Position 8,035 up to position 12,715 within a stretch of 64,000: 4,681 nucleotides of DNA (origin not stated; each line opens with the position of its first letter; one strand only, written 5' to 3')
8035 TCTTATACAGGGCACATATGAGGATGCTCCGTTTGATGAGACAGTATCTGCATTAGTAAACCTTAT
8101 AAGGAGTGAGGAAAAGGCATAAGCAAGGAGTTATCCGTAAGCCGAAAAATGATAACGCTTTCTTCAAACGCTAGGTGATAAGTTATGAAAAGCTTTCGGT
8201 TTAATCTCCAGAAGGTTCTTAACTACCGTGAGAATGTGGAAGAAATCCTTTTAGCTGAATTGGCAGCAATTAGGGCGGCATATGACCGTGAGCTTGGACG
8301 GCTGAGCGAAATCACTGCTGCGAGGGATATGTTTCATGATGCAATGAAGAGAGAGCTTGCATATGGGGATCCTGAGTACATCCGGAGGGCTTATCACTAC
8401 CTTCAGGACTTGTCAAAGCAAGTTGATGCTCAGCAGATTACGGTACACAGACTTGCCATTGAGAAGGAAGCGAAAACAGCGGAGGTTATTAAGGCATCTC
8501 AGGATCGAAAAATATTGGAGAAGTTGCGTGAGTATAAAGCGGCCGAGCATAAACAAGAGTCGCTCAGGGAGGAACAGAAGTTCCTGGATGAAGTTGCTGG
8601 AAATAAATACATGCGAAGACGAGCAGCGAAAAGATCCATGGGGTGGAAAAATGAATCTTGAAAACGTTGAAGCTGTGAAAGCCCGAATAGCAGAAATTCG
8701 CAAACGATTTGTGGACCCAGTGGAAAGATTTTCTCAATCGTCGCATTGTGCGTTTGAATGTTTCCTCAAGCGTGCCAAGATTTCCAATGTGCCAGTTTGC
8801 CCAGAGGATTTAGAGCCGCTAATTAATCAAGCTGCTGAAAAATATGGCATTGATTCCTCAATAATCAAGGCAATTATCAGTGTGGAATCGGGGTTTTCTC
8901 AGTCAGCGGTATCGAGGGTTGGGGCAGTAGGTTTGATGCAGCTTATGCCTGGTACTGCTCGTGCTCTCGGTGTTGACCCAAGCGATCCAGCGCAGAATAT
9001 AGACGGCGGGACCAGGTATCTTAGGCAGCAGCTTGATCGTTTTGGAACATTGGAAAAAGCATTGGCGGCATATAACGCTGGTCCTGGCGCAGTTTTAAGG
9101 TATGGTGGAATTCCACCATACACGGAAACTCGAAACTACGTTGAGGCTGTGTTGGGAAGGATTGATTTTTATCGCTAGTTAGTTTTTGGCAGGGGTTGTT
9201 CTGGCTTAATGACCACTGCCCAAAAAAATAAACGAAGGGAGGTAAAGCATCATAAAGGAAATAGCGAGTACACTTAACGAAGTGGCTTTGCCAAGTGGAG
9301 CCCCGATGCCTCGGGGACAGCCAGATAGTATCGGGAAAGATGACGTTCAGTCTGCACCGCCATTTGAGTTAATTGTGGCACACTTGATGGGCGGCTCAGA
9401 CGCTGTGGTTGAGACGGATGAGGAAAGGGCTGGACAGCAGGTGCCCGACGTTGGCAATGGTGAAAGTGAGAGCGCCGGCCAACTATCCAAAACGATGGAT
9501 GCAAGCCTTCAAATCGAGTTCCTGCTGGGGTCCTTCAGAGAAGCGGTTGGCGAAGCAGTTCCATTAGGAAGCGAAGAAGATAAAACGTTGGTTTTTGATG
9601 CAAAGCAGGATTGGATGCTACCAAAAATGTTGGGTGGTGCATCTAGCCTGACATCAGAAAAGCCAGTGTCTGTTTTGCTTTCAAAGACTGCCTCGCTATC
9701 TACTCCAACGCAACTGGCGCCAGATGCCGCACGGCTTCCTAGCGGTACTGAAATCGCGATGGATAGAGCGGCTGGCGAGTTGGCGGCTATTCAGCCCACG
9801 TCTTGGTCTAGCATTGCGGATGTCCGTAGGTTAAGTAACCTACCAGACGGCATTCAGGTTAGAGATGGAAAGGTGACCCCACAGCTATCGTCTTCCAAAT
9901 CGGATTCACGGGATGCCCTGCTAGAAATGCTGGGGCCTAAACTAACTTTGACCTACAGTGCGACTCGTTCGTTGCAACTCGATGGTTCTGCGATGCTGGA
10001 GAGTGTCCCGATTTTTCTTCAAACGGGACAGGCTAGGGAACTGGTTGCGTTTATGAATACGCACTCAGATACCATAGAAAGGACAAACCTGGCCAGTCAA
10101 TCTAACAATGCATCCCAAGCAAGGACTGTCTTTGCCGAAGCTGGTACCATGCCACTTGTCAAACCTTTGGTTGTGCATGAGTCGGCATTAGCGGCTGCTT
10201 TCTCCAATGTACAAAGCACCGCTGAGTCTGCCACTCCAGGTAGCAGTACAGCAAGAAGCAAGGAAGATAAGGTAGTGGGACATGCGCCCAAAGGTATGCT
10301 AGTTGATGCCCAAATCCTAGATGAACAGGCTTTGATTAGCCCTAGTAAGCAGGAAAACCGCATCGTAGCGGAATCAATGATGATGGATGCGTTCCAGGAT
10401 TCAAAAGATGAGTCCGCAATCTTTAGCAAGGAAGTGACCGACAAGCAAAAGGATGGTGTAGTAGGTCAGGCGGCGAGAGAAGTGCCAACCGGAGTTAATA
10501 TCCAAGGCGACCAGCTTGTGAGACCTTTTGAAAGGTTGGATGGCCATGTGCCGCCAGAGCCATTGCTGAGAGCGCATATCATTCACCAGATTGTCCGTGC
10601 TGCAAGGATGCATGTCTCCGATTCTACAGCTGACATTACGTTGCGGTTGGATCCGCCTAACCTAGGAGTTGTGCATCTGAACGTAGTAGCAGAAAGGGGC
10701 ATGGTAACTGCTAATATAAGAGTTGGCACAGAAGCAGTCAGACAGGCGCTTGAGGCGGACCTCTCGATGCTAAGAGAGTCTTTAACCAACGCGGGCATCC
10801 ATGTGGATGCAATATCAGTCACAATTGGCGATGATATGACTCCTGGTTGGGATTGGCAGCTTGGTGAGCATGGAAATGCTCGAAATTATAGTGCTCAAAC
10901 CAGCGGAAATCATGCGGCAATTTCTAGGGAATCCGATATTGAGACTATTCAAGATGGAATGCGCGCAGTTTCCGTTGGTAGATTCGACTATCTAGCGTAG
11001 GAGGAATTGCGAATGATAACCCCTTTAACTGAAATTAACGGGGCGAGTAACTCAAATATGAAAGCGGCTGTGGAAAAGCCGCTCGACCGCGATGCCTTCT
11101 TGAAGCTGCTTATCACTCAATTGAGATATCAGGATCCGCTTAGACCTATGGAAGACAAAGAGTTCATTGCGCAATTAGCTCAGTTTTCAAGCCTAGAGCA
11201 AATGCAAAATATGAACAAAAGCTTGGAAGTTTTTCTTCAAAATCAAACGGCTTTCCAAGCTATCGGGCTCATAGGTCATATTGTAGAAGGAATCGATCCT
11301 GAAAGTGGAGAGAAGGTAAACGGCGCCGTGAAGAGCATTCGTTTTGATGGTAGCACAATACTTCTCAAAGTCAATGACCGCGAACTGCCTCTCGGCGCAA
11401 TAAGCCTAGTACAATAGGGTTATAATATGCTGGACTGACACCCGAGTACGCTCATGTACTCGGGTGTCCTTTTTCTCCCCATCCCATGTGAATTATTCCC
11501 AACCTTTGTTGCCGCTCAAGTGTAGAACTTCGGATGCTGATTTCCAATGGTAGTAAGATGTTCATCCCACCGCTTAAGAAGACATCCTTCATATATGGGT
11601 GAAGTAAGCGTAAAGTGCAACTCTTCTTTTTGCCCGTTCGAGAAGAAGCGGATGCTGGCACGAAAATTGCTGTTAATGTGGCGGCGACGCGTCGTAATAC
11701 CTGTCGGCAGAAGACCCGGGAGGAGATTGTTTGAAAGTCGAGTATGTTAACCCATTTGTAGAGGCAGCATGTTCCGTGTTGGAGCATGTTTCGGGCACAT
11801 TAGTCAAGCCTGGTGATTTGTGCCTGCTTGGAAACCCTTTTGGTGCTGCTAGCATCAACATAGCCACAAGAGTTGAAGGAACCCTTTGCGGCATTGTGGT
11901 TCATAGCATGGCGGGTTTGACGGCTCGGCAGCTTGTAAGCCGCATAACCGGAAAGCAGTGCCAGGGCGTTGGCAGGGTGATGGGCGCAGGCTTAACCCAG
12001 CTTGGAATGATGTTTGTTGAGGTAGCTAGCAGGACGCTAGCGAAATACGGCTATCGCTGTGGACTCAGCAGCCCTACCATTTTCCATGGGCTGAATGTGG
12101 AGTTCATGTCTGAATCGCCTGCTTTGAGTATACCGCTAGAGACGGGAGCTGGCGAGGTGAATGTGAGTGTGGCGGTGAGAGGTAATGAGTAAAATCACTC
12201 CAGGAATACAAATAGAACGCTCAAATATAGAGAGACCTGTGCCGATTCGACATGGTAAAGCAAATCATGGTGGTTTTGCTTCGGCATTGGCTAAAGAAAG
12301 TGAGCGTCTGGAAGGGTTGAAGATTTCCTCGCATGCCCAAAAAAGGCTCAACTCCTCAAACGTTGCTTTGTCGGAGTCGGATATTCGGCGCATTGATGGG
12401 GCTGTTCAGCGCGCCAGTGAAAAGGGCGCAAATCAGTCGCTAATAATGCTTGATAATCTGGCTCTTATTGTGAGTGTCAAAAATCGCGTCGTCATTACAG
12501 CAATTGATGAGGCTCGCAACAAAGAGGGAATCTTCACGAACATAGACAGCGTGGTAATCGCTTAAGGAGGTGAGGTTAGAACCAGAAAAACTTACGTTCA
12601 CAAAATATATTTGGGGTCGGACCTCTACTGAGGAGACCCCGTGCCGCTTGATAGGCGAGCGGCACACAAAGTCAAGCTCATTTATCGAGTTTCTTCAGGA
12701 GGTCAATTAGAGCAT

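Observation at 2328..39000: Three near-identical sigma-54 promoters wire the flagellar genes and a sugar-modification island together, with rpoN encoded next to them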

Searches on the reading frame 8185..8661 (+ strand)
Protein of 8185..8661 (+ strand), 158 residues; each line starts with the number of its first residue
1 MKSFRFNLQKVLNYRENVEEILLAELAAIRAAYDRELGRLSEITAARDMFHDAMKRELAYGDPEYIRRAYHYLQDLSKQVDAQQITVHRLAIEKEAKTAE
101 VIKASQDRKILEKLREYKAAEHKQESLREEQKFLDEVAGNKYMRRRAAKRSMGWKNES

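Call 8: search_protein_families(library=pfam, proteins=[window:8185-8661:+])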
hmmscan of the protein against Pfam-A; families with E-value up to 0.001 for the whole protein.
window:8185-8661:+ (158 aa): 1 family
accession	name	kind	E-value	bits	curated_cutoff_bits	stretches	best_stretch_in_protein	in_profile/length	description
PF02050.21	FliJ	-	3.5e-11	43.8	28.4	1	25-142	6-123/123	Flagellar FliJ protein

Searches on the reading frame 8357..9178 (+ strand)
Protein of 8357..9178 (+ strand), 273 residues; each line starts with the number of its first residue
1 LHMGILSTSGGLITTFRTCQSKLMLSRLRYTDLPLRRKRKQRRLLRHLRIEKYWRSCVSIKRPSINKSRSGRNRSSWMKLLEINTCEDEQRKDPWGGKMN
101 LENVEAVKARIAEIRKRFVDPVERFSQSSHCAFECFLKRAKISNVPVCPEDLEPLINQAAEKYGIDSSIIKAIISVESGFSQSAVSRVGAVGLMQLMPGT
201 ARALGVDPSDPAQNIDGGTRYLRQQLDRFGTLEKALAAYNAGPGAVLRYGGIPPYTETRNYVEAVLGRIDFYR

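Call 8: search_protein_families(library=pfam, proteins=[window:8357-9178:+])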
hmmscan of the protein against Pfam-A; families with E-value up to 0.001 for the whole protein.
window:8357-9178:+ (273 aa): 2 families
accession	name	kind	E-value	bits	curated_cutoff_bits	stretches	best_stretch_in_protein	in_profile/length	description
PF01464.25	SLT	-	5.5e-30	103.8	21.3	1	155-256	2-111/117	Transglycosylase SLT domain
PF13406.11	SLT_2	-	4.8e-07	29.7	24.3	0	150-183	71-104/292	Transglycosylase SLT domain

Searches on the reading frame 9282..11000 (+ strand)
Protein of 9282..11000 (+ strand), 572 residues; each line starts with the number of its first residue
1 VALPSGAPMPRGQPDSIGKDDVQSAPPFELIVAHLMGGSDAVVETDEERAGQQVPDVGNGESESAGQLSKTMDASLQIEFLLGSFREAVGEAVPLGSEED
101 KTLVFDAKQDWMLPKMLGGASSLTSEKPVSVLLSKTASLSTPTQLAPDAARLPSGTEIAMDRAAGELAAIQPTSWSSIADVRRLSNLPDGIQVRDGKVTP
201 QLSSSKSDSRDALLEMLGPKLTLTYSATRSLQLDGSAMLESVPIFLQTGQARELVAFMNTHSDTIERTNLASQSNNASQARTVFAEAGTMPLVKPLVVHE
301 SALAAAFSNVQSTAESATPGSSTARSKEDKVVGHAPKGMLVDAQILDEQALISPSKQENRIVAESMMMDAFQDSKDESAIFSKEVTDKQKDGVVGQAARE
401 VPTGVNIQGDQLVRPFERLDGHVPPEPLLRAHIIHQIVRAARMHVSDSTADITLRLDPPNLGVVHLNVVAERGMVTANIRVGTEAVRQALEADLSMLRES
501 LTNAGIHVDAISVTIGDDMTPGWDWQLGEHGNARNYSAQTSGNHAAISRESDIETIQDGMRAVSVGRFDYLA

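Call 8: search_protein_families(library=pfam, proteins=[window:9282-11000:+])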
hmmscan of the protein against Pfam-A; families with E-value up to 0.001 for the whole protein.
window:9282-11000:+ (572 aa): 1 family
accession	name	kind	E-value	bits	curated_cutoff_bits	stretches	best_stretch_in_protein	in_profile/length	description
PF02120.21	Flg_hook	-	4.6e-19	68.5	29.8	1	441-520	4-83/85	Flagellar hook-length control protein FliK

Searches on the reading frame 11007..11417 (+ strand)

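Call 8: search_protein_families(library=pfam, proteins=[window:11007-11417:+])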
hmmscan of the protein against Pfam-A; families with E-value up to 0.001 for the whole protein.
window:11007-11417:+ (136 aa): 1 family
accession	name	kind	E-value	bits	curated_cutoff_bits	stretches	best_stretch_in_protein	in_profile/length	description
PF03963.19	FlgD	-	5e-25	87.9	27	1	11-74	11-74/75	Flagellar hook capping protein - N-terminal region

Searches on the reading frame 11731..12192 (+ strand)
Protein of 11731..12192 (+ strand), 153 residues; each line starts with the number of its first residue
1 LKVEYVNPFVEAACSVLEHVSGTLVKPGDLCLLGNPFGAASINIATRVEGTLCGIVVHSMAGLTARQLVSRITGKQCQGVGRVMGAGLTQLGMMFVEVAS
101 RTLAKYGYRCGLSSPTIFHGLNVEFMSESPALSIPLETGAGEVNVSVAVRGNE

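Call 8: search_protein_families(library=pfam, proteins=[window:11731-12192:+])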
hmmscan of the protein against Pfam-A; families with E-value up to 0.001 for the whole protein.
window:11731-12192:+ (153 aa): 0 families

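Call 33: search_protein_families(library=pfam, proteins=[window:11731-12192:+], max_evalue=1)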
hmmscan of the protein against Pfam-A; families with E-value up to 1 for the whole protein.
window:11731-12192:+ (153 aa): 0 families

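Call 69: search_protein_families(library=ncbifam, proteins=[window:11731-12192:+], max_evalue=0.00001)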
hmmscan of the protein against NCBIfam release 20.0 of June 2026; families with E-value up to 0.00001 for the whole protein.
window:11731-12192:+ (153 aa): 1 family
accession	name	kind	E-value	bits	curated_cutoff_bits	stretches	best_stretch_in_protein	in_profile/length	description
NF041094.1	CheX_Thtogales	equivalog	2.2e-10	40.5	280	1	1-149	1-151/152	CheY-P phosphatase CheX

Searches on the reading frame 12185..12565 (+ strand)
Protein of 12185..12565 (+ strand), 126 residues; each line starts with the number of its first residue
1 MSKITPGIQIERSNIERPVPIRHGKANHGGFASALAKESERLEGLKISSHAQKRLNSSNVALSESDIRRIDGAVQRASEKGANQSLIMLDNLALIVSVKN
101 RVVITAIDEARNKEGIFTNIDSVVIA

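Call 8: search_protein_families(library=pfam, proteins=[window:12185-12565:+])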
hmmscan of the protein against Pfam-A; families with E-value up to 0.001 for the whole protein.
window:12185-12565:+ (126 aa): 1 family
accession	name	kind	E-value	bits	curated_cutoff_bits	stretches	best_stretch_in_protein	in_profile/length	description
PF12611.13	Flagellar_put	-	2.1e-08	34.2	21.1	1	103-125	2-24/24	Putative flagellar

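Call 69: search_protein_families(library=ncbifam, proteins=[window:12185-12565:+], max_evalue=0.00001)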
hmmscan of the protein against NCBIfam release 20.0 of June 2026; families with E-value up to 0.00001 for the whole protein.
window:12185-12565:+ (126 aa): 1 family
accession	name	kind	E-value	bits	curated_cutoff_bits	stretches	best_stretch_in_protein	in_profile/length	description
TIGR02530.1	flg_new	equivalog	9.3e-29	100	83.2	1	33-125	4-95/96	TIGR02530 family flagellar biosynthesis protein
